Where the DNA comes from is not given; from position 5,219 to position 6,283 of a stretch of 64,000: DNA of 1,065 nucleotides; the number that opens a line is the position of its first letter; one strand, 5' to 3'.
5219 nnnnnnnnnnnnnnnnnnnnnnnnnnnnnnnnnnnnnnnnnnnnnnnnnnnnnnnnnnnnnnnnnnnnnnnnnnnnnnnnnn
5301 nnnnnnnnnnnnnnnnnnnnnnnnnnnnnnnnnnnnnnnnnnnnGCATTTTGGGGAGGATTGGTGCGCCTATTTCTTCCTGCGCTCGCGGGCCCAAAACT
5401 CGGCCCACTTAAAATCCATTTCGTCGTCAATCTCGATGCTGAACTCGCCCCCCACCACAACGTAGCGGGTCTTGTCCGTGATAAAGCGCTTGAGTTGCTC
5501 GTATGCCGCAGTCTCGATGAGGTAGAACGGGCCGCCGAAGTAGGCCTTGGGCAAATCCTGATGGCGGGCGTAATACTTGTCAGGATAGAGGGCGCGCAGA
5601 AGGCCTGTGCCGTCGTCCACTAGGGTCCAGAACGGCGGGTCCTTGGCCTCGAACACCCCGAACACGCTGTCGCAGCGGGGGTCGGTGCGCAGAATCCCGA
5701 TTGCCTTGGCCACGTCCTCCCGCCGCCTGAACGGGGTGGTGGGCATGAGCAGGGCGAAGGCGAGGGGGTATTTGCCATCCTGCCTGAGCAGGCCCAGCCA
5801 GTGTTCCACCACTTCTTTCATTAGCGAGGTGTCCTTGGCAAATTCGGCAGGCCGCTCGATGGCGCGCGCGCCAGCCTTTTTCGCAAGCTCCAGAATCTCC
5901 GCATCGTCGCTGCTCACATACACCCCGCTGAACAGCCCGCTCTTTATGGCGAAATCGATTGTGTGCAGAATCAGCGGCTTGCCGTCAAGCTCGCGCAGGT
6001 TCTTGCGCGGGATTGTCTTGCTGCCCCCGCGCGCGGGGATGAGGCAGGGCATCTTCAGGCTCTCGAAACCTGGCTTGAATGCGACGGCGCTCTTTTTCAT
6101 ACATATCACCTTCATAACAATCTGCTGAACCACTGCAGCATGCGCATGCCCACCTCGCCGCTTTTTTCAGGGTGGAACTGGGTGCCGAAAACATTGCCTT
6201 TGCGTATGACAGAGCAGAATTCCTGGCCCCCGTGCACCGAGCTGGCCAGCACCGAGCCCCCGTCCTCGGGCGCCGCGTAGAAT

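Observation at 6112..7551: Single-polypeptide HisF-HisH fusion embedded in the glycan cluster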

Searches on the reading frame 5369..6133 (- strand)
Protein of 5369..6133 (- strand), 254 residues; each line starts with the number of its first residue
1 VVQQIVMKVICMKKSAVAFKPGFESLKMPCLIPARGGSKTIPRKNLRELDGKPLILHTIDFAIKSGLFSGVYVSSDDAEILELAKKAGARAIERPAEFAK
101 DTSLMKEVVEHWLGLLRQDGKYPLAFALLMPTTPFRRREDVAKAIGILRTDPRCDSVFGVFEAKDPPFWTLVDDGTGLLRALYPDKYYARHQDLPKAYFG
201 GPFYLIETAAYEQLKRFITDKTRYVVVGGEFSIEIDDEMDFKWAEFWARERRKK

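Call 4: search_protein_families(library=pfam, proteins=[window:5369-6133:-], max_evalue=0.001)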
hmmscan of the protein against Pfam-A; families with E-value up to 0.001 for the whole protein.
window:5369-6133:- (254 aa): 1 family
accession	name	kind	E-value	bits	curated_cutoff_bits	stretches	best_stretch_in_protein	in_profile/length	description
PF02348.25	CTP_transf_3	-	3e-19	70.1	22.6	1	30-112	2-84/217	Cytidylyltransferase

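Call 5: search_protein_families(library=ncbifam, proteins=[window:5369-6133:-], max_evalue=0.00001)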
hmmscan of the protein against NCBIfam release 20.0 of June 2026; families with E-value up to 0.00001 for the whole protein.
window:5369-6133:- (254 aa): 6 families
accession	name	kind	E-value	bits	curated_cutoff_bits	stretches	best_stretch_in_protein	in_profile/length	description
TIGR03584.1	PseF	equivalog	8.2e-40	136.8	205.7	1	30-246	2-218/222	pseudaminic acid cytidylyltransferase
NF003952.0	PRK05450.1-5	subfamily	6e-11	41.9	193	1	30-111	5-86/250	3-deoxy-manno-octulosonate cytidylyltransferase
NF009905.0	PRK13368.1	subfamily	1.7e-10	40.7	255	1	29-110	4-85/243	3-deoxy-manno-octulosonate cytidylyltransferase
NF003950.0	PRK05450.1-3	subfamily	3.8e-10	39.5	234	1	29-111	4-86/248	3-deoxy-manno-octulosonate cytidylyltransferase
TIGR00466.1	kdsB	equivalog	3.3e-08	33.2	155.2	1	30-111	5-85/241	3-deoxy-manno-octulosonate cytidylyltransferase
NF003948.0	PRK05450.1-1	equivalog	1.4e-07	31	281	1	29-92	7-69/248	3-deoxy-manno-octulosonate cytidylyltransferase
